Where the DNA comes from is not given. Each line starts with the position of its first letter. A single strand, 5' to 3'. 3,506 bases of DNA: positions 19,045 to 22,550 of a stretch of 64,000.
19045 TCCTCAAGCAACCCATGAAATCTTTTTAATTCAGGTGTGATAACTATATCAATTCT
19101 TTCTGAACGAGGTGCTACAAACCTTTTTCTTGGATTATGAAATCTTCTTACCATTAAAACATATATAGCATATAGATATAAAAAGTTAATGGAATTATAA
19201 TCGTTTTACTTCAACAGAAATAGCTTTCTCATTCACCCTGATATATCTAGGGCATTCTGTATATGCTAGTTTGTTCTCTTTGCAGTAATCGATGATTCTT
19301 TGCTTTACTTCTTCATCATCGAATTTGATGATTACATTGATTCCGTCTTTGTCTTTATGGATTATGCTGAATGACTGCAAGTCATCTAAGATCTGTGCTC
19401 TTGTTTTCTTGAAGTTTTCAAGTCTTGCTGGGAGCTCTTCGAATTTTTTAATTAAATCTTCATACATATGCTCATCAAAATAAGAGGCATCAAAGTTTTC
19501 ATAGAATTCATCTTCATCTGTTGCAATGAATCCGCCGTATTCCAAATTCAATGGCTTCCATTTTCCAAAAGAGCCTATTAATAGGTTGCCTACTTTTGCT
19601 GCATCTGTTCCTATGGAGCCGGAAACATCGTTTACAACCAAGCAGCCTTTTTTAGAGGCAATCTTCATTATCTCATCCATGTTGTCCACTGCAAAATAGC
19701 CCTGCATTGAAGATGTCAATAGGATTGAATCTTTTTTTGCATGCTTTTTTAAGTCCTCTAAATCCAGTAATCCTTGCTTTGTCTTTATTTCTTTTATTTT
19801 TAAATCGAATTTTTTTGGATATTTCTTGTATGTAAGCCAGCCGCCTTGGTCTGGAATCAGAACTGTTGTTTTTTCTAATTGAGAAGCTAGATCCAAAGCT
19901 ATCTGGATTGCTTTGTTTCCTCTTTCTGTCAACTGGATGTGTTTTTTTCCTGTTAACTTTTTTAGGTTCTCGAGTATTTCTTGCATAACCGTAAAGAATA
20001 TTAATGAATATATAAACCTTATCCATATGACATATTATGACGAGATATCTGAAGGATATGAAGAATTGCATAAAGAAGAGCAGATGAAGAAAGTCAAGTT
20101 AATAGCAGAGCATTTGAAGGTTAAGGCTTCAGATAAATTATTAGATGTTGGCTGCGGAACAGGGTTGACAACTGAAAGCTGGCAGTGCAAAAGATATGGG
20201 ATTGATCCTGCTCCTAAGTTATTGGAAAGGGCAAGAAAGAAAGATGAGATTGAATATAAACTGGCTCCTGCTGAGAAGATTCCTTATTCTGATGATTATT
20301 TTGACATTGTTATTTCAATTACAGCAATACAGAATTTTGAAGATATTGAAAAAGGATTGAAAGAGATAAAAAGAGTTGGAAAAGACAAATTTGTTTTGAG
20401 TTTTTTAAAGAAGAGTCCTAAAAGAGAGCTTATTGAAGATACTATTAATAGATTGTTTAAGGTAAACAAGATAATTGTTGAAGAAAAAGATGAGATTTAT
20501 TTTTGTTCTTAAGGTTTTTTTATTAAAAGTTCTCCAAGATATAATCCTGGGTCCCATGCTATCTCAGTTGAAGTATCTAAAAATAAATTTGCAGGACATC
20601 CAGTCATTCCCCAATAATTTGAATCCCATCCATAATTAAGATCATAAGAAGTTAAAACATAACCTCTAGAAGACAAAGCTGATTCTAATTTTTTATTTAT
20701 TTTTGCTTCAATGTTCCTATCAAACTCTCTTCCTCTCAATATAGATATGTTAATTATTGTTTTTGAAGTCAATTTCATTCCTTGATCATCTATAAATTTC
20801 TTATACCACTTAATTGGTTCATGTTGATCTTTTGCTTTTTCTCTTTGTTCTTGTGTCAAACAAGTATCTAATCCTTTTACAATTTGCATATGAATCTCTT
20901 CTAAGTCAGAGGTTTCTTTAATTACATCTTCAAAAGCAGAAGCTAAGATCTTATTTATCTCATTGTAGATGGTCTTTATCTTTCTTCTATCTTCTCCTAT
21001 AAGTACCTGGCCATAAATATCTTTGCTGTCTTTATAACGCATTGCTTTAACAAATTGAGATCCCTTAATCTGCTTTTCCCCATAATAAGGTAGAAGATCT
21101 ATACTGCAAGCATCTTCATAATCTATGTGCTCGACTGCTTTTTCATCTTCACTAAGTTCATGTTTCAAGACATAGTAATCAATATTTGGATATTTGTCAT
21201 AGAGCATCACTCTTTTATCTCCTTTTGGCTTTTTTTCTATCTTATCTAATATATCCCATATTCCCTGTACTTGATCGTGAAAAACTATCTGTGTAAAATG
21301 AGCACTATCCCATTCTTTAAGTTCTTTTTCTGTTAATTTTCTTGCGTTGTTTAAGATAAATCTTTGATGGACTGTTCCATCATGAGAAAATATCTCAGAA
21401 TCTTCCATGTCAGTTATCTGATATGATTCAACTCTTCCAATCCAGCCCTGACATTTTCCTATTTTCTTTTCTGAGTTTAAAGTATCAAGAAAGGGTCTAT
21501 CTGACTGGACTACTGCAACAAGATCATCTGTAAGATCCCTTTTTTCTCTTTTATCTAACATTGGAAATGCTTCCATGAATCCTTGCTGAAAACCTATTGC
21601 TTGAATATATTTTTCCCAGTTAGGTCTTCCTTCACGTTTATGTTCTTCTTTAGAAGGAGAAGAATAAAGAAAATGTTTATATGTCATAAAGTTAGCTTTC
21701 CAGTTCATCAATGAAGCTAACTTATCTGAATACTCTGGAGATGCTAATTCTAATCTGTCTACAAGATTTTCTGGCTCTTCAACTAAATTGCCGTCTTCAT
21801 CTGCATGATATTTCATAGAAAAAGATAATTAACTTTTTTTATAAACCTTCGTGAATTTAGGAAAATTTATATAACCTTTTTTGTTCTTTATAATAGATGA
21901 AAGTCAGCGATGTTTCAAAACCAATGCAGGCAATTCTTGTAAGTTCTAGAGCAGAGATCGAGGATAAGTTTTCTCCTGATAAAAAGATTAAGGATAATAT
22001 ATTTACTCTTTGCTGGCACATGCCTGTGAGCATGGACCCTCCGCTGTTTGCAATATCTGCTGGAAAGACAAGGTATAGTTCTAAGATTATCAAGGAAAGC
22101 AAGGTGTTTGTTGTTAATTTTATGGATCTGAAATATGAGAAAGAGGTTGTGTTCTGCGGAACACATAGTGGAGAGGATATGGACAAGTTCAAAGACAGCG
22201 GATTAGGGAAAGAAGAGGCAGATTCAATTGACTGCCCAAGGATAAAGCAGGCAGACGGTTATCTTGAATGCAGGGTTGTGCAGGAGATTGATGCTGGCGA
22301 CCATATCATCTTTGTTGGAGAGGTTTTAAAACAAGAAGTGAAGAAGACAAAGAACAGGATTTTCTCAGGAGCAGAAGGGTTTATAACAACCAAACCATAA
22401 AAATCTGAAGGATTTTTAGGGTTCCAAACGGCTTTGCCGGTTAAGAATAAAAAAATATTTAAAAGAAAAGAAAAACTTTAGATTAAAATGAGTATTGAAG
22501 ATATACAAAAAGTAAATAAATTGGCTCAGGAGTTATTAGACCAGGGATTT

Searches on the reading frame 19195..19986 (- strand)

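Call 41: search_protein_families(library=pfam, proteins=[window:19195-19986:-])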
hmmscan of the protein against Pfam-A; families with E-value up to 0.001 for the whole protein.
window:19195-19986:- (263 aa): 1 family
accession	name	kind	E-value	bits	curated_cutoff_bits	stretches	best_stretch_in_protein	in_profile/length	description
PF01041.23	DegT_DnrJ_EryC1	-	1.1e-07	31.9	19.8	1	6-164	31-194/360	DegT/DnrJ/EryC1/StrS aminotransferase family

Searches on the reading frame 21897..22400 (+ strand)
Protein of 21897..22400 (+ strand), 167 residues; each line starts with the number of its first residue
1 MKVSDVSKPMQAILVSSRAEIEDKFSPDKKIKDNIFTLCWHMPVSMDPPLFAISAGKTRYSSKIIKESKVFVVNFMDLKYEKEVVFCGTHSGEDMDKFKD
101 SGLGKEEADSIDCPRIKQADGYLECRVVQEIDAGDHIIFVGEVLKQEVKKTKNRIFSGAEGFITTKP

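Call 41: search_protein_families(library=pfam, proteins=[window:21897-22400:+])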
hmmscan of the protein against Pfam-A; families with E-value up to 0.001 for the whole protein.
window:21897-22400:+ (167 aa): 1 family
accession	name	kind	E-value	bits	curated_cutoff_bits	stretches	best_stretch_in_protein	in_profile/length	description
PF01613.24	Flavin_Reduct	-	2e-29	103.1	27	1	28-152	14-137/153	Flavin reductase like domain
